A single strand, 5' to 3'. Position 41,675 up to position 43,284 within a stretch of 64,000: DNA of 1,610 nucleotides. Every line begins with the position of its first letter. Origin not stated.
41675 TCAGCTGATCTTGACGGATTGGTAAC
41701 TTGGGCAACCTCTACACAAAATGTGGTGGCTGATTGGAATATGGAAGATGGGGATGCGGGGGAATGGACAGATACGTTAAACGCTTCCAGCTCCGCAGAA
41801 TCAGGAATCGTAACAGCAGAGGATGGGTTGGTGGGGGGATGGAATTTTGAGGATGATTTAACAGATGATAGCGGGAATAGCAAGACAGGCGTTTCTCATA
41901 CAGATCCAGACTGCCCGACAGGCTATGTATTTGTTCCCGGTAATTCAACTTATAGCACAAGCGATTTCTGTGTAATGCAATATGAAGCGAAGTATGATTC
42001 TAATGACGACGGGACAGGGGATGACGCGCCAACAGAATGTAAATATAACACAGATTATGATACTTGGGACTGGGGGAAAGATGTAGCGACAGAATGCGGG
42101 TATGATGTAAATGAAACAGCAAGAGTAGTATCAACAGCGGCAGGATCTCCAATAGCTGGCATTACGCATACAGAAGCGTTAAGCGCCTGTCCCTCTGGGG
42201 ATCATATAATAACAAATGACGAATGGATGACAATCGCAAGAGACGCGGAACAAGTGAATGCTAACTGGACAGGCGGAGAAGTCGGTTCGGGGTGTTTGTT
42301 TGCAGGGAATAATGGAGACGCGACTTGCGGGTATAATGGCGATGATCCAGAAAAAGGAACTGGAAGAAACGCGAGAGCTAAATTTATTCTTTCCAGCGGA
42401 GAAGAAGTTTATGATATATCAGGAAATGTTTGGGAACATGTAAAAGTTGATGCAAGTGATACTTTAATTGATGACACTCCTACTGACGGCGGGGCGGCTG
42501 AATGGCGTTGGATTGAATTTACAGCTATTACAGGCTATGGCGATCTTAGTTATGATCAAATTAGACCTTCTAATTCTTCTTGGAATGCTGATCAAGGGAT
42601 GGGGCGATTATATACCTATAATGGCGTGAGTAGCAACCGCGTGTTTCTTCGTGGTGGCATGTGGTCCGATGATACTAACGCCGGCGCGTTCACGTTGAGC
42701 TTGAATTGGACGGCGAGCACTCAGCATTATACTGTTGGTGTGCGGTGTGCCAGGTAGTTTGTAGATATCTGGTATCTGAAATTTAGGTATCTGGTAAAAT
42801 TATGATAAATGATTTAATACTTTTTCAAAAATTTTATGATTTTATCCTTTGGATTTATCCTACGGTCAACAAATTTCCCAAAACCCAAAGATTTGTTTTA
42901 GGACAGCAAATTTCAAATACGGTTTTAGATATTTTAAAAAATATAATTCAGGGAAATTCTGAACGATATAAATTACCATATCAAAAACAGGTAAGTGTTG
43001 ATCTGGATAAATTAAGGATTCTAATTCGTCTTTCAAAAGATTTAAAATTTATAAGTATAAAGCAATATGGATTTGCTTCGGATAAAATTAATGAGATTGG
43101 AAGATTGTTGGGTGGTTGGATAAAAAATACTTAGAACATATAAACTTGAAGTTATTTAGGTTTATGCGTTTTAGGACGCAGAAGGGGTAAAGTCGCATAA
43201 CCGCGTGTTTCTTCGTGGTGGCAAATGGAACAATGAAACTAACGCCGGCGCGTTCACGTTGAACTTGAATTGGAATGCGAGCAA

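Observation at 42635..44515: Complete diversity-generating retroelement: VR/TR pair with adenine-specific mismatches, Avd and a DGR-type RT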

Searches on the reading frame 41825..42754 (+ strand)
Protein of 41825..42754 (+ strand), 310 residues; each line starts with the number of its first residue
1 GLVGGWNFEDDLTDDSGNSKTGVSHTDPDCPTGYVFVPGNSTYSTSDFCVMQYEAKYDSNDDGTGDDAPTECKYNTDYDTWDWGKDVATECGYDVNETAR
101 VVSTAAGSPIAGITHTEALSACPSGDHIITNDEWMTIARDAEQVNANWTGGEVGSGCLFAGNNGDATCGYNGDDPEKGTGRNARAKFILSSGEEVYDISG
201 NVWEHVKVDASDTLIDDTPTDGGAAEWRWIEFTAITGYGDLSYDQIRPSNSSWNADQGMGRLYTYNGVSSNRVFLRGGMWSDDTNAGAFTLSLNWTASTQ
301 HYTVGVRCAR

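Call 10: search_solved_structures(query=window:41825-42754:+, max_evalue=10, show_alignments=2)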
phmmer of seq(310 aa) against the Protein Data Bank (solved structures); distinct sequences matched with E-value up to 10: 0.

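Call 25: find_homologous_proteins(query=window:41825-42754:+, max_evalue=0.00001)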
Query seq(310 aa) (310 aa): 144 proteins with E <= 0.00001 among 982 candidates; the best 120 are listed.
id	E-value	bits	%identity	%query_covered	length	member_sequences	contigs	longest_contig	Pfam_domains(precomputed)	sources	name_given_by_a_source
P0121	1.5e-128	447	67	96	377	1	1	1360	-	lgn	-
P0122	2.2e-108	381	64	90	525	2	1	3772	PF03781.23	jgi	-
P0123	6.0e-108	379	61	94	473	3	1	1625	PF03781.23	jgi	-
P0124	1.0e-106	375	65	88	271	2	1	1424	PF03781.23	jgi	-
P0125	2.7e-106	374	63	90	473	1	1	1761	PF07963.18,PF03781.23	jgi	-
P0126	1.1e-105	372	62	93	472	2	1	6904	PF07963.18,PF03781.23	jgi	-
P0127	5.3e-105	370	63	90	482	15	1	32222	PF07963.18,PF03781.23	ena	-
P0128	1.9e-104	368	62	91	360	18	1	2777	-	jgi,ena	-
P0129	2.5e-104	367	62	90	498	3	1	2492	PF03781.23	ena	-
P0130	6.5e-103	363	61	90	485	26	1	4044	PF07963.18,PF03781.23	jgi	-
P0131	7.3e-102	359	61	87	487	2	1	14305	PF07963.18,PF03781.23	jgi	-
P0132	1.2e-101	358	61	90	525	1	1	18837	PF07963.18,PF03781.23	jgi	jgi:prepilin-type N-terminal cleavage/methylation domain-containing protein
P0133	8.6e-101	356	59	90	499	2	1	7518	PF07963.18,PF03781.23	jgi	-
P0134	1.6e-100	355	60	94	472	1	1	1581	PF03781.23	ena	-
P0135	2.2e-98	348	59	90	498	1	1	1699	PF07963.18,PF03781.23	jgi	jgi:prepilin-type N-terminal cleavage/methylation domain-containing protein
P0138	2.0e-95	338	58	91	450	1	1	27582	PF07963.18,PF03781.23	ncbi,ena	-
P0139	6.5e-94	333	58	90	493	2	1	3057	PF07963.18,PF03781.23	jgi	-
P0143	2.1e-86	308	55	90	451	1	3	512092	PF07963.18,PF03781.23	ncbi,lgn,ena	-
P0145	1.2e-85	306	54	91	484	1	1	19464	PF07963.18,PF03781.23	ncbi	-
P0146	1.1e-84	303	53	95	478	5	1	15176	PF07963.18,PF03781.23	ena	-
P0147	6.0e-84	300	55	88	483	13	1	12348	PF07963.18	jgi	jgi:prepilin-type N-terminal cleavage/methylation domain-containing protein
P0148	2.1e-83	299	52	90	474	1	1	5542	PF07963.18,PF03781.23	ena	-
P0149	7.9e-83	297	57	81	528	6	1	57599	PF07963.18,PF03781.23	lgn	-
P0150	1.8e-82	295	57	90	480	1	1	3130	PF07963.18,PF03781.23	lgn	-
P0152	3.5e-82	295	54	90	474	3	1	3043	PF07963.18,PF03781.23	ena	-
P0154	1.4e-80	289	55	89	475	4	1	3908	PF07963.18,PF03781.23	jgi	jgi:prepilin-type N-terminal cleavage/methylation domain-containing protein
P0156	3.9e-78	281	48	98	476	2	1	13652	PF07963.18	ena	-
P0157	1.0e-77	280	54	90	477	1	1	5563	PF07963.18,PF03781.23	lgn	-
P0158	1.5e-77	279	52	88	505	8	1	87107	PF07963.18,PF03781.23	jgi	-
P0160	6.6e-77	277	55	81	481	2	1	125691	PF07963.18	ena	-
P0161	2.1e-76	276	50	91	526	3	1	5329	PF07963.18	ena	-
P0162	9.3e-75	270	51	90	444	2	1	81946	PF07963.18,PF03781.23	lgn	-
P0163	5.4e-74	268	51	90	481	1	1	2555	PF07963.18,PF03781.23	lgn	-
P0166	7.5e-71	257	48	91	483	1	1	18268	PF07963.18,PF03781.23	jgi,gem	-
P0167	1.2e-70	257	48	90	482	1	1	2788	PF07963.18,PF03781.23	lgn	-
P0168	1.8e-69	253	46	96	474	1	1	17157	PF07963.18,PF03781.23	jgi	jgi:prepilin-type N-terminal cleavage/methylation domain-containing protein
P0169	3.0e-69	252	56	74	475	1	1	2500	PF07963.18,PF03781.23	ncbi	-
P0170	7.1e-69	251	51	85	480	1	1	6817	PF07963.18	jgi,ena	-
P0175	3.2e-64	236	49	85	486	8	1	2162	PF07963.18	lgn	-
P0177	1.1e-63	234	49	85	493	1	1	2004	PF07963.18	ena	-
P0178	2.1e-63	233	51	80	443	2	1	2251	PF07963.18,PF03781.23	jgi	-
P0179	2.5e-63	233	47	85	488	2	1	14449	PF07963.18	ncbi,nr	ncbi:MAG: type II secretion system protein, partial [Patescibacteria group bacterium]|nr:type II sec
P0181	1.3e-61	227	45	90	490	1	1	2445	PF07963.18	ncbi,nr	ncbi:MAG: prepilin-type N-terminal cleavage/methylation domain-containing protein [Candidatus Parcub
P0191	5.2e-53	199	44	90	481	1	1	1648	PF07963.18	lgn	-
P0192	1.3e-52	197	43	91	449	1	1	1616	PF07963.18,PF03781.23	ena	-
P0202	2.9e-47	180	41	91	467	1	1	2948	PF07963.18,PF03781.23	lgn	-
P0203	3.2e-47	180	41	89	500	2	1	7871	PF07963.18,PF03781.23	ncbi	-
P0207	3.6e-45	173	41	90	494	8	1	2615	PF07963.18,PF03781.23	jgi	-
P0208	2.1e-44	170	41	90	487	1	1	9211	PF07963.18,PF03781.23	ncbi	-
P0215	1.2e-40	158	40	85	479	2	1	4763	PF07963.18,PF03781.23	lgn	-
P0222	3.5e-37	147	39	90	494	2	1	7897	PF07963.18,PF03781.23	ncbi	-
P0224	9.7e-36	142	39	85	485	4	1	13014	PF07963.18,PF03781.23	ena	-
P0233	1.1e-30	125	34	91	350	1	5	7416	PF07963.18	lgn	-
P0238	5.0e-28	117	37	90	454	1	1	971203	PF07963.18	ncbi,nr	ncbi:MAG: type II secretion system protein [Candidatus Gracilibacteria bacterium]|nr:type II secreti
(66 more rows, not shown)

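Call 32: search_protein_families(library=pfam, proteins=[window:41828-42754:+], max_evalue=0.1)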
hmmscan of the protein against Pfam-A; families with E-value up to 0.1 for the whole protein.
window:41828-42754:+ (309 aa): 1 family
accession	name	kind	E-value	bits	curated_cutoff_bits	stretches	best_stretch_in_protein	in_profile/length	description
PF03781.23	FGE-sulfatase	-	1.1e-05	25.7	23.3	1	74-309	59-255/255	Sulfatase-modifying factor enzyme 1-like domain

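Call 34: predict_structure(alignment_id=A2)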
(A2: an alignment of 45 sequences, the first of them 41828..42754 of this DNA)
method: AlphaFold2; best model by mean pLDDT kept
length: 309 residues; sequences in the alignment: 45
mean_pLDDT: 90.5   pTM: 0.89
mean pLDDT of the five models: 90.5, 90.5, 89.2, 87.9, 85.8
residues with pLDDT >= 90: 258; 70-90: 19; 50-70: 15; < 50: 17
segments of 3 or more residues with pLDDT < 50: 1-13, 17-20
pLDDT, mean of each block of 10 residues (from residue 1): 38 46 79 97 97 94 93 93 71 74 96 96 97 98 98 97 94 93 97 96 97 96 97 97 96 97 95 96 96 97 97
secondary structure, 60 per line:
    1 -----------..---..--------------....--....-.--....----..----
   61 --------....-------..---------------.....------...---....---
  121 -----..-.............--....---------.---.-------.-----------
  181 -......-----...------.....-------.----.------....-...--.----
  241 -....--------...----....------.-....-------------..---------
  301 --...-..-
elements in order: E33-36 E47-50 E108-110 H114-117 H130-141 E185-187 E193-195 E202-206 E226-229 H242-245 E261-264 E273-276 E303-305

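Call 37: fold_search(model_id=the predicted structure, library=pdb)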
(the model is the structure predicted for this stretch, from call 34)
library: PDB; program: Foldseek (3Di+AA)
matches with E <= 10: 85; with E <= 0.001: 40
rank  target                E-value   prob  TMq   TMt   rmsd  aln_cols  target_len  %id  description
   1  5vf4_D                6.1e-09  1.00  0.46  0.39   8.0       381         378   16  Thermus aquaticus variable protein (TaqVP) from diversity-generating retroelements (DGR) (released 2017-05-24)
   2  5vf4_C                1.1e-08  1.00  0.50  0.41   6.9       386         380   16  Thermus aquaticus variable protein (TaqVP) from diversity-generating retroelements (DGR) (released 2017-05-24)
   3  5vf4_A                2.6e-08  1.00  0.46  0.38   8.2       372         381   17  Thermus aquaticus variable protein (TaqVP) from diversity-generating retroelements (DGR) (released 2017-05-24)
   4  1z70_X                4.5e-05  1.00  0.36  0.40   9.2       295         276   15  1.15A resolution structure of the formylglycine generating enzyme FGE (released 2005-07-22)
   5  5nxl                  4.5e-05  1.00  0.36  0.38   9.2       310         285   15  Formylglycine generating enzyme from T. curvata in complex with Ag(I) (released 2017-06-07)
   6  9mzu_A                5.1e-05  1.00  0.33  0.24   8.0       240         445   17  Structure of PorKN from Porphyromonas gingivalis (released 2025-04-16)
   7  5nyy                  5.1e-05  1.00  0.35  0.37   9.2       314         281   13  Formylglycine generating enzyme from T. curvata in complex with Cd(II) (released 2017-06-07)
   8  1y1j_X                7.9e-05  1.00  0.37  0.41   8.4       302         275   14  human formylglycine generating enzyme, sulfonic acid/desulfurated form (released 2005-05-31)
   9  6muj_E                7.9e-05  1.00  0.37  0.39  11.0       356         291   14  Formylglycine generating enzyme bound to copper (released 2019-02-27)
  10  9myj_B                1.1e-04  1.00  0.33  0.24   9.4       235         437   19  Structure of P. gingivalis PorK and PorN complexes from cryo electron microscopy (released 2025-07-16)
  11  5ssx_A                1.1e-04  1.00  0.38  0.41   8.5       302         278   13  Crystal Structure human formylglycine generating enzyme E130D mutant (released 2023-08-23)
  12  2q17_C                1.1e-04  0.99  0.32  0.34  11.0       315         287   14  Formylglycine Generating Enzyme from Streptomyces coelicolor (released 2008-04-01)
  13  5ssz                  1.2e-04  1.00  0.37  0.41   8.6       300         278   13  Crystal Structure of wild-type human formylglycine generating enzyme bound to Cu(I) (released 2023-08-23)
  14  6vqp_A                1.2e-04  1.00  0.40  0.42  11.6       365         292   12  Structure of CalU17 from the Calicheamicin Biosynthesis Pathway of Micromonospora echinospora (released 2021-02-17)
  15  8vig                  1.2e-04  1.00  0.36  0.27  11.4       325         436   15  EgtB-IV from Geminocystis sp. isolate SKYG4, an ergothioneine-biosynthetic type IV sulfoxide synthase in complex with he (released 2024-08-07)
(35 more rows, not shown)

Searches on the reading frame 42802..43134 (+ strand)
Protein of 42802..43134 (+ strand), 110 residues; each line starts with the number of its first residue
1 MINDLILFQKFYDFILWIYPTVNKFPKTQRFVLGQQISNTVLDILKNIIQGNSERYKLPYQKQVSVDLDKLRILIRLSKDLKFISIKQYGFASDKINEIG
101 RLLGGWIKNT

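Call 5: search_protein_families(library=pfam, proteins=[window:42802-43134:+], max_evalue=0.01)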
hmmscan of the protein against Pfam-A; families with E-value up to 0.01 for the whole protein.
window:42802-43134:+ (110 aa): 2 families
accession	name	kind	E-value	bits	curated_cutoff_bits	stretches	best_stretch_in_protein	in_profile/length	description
PF22296.2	bAvd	-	9.4e-26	90.8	40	1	5-109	1-106/107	bAvd-like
PF05635.17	23S_rRNA_IVP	-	5.9e-11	43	33.8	1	4-104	2-105/106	23S rRNA-intervening sequence protein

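Call 6: search_protein_families(library=ncbifam, proteins=[window:42802-43134:+], max_evalue=0.01)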
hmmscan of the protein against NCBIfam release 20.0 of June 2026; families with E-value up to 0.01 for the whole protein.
window:42802-43134:+ (110 aa): 3 families
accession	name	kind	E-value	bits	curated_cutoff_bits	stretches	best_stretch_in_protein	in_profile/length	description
NF033474.1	DivGenRetAVD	equivalog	6.5e-35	119.6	80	1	5-108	1-104/104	diversity-generating retroelement protein Avd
TIGR02436.1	TIGR02436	subfamily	4.3e-09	36.6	24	1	8-109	2-107/109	four helix bundle protein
NF008911.0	PRK12275.1-2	subfamily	2.5e-07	31.2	137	1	3-108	5-113/118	hypothetical protein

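Call 13: search_solved_structures(query=window:42802-43131:+, max_evalue=0.01)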
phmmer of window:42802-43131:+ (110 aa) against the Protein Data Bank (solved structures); distinct sequences matched with E-value up to 0.01: 0.

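Call 60: find_encoding_contigs(protein=window:42802-43134:+, flank=3000, max_places=8)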
Protein window:42802-43134:+ (110 aa): no gene with exactly this product is on record in the collection.
